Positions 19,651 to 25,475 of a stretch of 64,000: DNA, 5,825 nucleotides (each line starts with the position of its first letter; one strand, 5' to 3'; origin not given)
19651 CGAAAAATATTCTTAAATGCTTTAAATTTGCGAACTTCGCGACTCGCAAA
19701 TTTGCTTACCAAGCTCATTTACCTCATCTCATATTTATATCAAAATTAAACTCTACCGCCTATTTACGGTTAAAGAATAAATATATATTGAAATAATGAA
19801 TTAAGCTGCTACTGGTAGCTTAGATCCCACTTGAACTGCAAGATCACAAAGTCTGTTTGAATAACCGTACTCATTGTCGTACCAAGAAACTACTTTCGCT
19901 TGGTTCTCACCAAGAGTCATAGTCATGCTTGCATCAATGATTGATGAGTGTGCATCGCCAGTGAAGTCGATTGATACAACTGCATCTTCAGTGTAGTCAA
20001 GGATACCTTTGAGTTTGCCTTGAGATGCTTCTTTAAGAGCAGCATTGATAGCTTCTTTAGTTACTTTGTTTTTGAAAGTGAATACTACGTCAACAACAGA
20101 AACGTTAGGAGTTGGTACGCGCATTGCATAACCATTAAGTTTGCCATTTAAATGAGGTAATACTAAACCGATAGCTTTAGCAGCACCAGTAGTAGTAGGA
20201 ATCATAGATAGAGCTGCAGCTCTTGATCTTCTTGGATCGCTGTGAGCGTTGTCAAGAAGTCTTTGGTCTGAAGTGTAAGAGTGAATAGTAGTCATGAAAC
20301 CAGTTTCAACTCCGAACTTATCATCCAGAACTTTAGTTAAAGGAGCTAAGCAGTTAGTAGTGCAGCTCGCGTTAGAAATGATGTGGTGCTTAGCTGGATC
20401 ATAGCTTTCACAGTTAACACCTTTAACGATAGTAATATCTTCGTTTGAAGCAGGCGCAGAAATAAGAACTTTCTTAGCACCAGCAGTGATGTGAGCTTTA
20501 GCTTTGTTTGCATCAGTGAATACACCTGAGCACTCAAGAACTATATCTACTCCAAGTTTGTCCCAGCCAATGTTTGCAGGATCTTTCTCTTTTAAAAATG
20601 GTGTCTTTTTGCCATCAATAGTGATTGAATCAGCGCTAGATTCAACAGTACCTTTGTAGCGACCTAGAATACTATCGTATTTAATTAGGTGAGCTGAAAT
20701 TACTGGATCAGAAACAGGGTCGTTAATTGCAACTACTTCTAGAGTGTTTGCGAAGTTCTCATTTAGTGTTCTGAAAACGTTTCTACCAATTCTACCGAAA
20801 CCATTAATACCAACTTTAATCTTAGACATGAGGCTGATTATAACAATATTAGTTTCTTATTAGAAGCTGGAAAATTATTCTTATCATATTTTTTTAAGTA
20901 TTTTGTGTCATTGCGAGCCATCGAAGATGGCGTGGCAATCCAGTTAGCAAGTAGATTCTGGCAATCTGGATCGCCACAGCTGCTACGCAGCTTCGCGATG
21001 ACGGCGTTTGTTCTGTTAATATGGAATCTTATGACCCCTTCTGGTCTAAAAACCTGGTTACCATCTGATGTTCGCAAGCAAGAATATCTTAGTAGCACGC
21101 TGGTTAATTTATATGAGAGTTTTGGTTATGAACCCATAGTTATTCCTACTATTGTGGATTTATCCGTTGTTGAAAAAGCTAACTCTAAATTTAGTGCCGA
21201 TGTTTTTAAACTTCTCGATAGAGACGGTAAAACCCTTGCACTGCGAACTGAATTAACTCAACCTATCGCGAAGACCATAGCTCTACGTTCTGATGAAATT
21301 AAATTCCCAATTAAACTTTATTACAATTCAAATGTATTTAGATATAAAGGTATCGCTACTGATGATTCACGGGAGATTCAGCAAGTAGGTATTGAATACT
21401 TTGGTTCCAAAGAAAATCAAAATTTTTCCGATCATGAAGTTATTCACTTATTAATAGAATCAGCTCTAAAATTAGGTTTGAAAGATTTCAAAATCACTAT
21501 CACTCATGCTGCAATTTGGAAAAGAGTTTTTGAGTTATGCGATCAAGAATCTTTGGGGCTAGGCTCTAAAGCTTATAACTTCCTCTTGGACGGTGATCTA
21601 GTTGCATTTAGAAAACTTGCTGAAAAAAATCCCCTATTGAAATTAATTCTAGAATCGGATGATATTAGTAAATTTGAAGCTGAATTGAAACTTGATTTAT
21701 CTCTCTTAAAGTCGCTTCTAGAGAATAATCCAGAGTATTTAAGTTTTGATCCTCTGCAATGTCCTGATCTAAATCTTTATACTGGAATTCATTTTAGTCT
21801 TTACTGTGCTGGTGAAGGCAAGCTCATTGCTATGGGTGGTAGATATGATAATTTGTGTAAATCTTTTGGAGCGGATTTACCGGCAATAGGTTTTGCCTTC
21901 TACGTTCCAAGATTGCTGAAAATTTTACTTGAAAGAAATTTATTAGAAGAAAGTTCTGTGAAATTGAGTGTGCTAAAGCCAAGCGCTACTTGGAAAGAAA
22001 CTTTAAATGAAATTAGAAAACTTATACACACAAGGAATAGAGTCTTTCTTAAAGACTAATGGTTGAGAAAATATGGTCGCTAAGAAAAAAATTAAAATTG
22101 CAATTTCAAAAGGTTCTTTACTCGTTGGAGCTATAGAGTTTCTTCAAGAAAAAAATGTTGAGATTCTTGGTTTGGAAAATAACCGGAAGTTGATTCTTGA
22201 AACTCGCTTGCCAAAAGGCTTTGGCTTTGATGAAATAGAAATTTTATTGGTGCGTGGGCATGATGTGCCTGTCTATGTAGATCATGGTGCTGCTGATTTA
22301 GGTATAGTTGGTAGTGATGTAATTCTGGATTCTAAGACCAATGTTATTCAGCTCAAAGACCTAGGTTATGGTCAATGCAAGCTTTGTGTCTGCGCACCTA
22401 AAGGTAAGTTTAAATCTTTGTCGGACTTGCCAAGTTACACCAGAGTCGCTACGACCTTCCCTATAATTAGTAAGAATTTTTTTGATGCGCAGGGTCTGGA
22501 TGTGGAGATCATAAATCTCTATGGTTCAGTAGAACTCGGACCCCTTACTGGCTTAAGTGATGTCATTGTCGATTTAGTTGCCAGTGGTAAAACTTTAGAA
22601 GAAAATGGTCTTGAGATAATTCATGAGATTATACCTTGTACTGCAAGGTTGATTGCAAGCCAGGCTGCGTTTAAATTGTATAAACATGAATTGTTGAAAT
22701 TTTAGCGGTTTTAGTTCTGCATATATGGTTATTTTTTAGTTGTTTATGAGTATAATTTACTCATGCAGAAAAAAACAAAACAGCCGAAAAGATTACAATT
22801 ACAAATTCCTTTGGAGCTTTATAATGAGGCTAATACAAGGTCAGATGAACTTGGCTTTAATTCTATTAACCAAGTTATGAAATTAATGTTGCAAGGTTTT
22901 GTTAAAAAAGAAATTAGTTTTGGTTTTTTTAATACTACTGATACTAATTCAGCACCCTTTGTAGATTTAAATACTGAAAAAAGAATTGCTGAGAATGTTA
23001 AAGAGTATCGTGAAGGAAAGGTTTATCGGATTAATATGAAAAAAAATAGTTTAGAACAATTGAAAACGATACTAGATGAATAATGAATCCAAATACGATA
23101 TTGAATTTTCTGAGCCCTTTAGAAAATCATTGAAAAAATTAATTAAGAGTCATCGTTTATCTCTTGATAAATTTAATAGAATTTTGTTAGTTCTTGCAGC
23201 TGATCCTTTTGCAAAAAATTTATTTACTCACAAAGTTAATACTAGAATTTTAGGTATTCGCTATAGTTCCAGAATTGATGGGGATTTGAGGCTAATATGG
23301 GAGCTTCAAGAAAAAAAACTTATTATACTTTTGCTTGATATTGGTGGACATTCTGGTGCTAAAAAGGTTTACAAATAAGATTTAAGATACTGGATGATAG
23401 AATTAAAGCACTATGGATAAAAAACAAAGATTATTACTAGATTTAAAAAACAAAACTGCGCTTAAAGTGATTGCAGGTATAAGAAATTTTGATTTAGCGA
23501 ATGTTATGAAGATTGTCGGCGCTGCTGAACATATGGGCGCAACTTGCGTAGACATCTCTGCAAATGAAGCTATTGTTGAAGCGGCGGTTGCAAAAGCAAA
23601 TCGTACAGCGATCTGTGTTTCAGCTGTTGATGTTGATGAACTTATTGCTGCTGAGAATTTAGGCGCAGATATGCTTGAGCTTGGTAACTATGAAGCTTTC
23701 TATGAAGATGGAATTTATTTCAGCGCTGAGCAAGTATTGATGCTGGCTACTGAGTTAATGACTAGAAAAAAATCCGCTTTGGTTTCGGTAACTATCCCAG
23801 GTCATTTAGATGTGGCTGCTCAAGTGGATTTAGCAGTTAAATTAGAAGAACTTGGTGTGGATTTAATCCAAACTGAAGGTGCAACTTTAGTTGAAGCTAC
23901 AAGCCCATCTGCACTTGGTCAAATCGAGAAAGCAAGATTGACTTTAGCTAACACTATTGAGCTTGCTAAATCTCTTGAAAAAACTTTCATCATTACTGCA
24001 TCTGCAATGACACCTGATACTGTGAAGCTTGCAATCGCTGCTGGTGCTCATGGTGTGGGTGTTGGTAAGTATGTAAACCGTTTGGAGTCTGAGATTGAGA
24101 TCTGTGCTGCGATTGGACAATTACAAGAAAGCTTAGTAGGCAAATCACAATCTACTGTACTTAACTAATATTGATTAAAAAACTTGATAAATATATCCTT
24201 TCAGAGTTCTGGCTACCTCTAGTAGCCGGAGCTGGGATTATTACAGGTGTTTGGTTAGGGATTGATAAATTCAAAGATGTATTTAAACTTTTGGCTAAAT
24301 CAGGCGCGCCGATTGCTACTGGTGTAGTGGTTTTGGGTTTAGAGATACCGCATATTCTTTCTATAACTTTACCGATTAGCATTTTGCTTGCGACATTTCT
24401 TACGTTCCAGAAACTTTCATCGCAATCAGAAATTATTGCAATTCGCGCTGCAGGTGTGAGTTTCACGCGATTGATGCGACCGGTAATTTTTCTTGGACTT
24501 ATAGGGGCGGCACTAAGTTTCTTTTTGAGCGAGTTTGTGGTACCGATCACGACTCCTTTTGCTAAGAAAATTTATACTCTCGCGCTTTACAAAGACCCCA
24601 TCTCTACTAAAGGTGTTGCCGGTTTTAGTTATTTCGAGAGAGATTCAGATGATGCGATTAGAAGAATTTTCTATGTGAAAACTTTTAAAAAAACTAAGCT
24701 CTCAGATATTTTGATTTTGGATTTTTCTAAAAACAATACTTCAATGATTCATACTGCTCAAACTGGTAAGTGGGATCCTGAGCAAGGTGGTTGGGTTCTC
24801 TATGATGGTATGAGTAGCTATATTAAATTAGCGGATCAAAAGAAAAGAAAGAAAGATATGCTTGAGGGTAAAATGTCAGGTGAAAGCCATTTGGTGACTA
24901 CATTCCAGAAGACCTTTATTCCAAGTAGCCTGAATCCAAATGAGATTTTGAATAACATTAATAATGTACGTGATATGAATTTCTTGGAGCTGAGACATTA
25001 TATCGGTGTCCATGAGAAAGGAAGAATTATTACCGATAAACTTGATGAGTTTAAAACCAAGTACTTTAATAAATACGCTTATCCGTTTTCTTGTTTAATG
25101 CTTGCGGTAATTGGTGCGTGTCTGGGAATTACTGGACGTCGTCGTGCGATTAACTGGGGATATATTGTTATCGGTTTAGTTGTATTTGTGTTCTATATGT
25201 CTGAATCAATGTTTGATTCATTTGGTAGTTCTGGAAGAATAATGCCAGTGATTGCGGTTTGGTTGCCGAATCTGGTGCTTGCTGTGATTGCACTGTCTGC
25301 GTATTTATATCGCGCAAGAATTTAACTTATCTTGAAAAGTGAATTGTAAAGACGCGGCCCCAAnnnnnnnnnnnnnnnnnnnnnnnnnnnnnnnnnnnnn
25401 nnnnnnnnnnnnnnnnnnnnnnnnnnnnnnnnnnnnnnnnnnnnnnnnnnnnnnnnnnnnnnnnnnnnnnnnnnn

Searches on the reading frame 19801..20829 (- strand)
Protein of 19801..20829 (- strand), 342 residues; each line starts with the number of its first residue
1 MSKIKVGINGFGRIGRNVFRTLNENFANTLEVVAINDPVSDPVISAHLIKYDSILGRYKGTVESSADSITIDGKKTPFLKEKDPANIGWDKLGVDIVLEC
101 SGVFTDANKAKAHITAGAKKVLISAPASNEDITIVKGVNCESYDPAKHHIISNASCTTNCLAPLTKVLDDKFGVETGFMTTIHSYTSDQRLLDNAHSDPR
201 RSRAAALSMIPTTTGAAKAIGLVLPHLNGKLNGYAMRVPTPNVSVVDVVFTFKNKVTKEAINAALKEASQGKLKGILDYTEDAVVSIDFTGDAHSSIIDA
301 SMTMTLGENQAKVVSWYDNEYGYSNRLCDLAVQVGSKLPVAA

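Call 21: search_protein_families(library=pfam, proteins=[window:19801-20829:-], max_evalue=0.001)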
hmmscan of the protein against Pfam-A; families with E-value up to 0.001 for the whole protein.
window:19801-20829:- (342 aa): 2 families
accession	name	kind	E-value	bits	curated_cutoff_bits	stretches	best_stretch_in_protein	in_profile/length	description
PF02800.25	Gp_dh_C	-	5.6e-67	224.7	24.4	1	161-317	1-158/158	Glyceraldehyde 3-phosphate dehydrogenase, C-terminal domain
PF00044.30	Gp_dh_N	-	2.7e-34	117.9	31.7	1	4-106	1-100/101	Glyceraldehyde 3-phosphate dehydrogenase, NAD binding domain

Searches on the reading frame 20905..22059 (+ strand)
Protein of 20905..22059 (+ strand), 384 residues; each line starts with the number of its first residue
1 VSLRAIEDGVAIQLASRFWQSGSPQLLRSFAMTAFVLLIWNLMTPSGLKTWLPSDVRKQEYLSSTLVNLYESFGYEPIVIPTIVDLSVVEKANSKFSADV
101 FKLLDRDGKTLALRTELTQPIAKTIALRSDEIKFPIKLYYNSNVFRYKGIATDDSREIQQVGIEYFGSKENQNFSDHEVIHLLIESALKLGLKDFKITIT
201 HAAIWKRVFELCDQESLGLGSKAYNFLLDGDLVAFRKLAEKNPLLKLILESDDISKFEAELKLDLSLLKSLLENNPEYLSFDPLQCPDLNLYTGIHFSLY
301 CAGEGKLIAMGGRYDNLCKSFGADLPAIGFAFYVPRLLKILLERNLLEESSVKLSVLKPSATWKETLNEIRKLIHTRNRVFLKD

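Call 21: search_protein_families(library=pfam, proteins=[window:20905-22059:+], max_evalue=0.001)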
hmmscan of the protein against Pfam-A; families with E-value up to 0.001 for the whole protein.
window:20905-22059:+ (384 aa): 1 family
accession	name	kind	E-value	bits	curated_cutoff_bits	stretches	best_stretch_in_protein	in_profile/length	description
PF13393.11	tRNA-synt_His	-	1.7e-49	169.2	25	1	48-336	2-307/308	Histidyl-tRNA synthetase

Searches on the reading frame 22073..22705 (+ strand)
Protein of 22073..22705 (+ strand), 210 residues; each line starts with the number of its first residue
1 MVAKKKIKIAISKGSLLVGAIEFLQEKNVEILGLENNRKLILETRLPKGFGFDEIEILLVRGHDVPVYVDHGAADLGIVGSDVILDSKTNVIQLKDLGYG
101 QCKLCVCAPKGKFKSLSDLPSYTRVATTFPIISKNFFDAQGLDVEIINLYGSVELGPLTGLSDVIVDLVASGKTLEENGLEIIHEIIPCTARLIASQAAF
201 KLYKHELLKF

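Call 21: search_protein_families(library=pfam, proteins=[window:22073-22705:+], max_evalue=0.001)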
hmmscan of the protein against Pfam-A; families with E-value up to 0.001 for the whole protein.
window:22073-22705:+ (210 aa): 1 family
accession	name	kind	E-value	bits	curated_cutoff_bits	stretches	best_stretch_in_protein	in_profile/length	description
PF01634.23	HisG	-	2.1e-49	167.9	25.5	1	61-206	1-148/158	ATP phosphoribosyltransferase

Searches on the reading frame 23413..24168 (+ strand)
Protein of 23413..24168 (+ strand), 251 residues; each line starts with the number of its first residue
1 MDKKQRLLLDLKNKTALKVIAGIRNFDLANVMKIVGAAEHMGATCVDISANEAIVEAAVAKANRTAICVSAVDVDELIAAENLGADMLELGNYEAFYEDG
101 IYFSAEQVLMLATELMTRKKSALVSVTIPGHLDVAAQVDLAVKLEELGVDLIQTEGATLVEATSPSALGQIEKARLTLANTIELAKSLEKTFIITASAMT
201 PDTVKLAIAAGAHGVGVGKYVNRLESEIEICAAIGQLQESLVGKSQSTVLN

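Call 21: search_protein_families(library=pfam, proteins=[window:23413-24168:+], max_evalue=0.001)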
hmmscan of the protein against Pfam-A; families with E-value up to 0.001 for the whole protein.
window:23413-24168:+ (251 aa): 1 family
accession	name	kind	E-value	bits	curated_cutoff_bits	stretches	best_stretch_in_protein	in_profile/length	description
PF04481.18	DUF561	-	1.4e-60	204.9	21.6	1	6-244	4-240/243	Protein of unknown function (DUF561)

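Call 24: find_related_loci(query=A2, collection=genome_contigs, flank=10000)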
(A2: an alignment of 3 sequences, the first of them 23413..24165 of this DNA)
Query A2 (251 aa) in genome_contigs; peptide patterns used: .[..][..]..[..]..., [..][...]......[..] (x = any residue, [..] = any of these).
73 stretches matched a pattern; 2 encode a relative of the query (tblastn E <= 1e-3); 2 distinct loci.
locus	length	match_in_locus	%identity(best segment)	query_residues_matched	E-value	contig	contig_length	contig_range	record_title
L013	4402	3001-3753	93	1-251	6e-159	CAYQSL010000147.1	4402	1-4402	MAG TPA_asm: uncultured Gammaproteobacteria bacterium isolate SRP302895_co1_477 genome assembly, contig: NODE_43867_leng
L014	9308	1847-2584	60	1-247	1e-90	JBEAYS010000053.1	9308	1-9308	MAG: Cyanobacteriota bacterium isolate NASQAN2011_332_B_bin.3 scaffold_363909, whole genome shotgun sequence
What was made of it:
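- It rests on DUF561/Ycf23, pentapeptide-repeat proteins and a related MAG labelled Cyanobacteriota, while the closest MAG is labelled Gammaproteobacteria (call 24).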

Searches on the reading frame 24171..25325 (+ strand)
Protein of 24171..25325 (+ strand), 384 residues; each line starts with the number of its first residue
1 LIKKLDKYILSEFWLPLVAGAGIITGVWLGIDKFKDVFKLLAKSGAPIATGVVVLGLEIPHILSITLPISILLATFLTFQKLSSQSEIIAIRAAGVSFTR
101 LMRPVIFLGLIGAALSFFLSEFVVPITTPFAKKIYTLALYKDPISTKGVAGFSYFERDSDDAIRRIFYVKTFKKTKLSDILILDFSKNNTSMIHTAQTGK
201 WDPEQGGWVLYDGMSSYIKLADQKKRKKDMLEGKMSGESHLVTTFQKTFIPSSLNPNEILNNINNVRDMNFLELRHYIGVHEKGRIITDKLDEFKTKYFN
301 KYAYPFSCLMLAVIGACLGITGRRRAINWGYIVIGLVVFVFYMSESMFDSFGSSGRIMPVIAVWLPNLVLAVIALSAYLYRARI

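Call 21: search_protein_families(library=pfam, proteins=[window:24171-25325:+], max_evalue=0.001)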
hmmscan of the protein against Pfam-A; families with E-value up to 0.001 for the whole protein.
window:24171-25325:+ (384 aa): 1 family
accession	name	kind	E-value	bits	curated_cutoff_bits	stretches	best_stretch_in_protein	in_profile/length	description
PF03739.19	LptF_LptG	-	3.1e-72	244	27.9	1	7-376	1-349/353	Lipopolysaccharide export system permease LptF/LptG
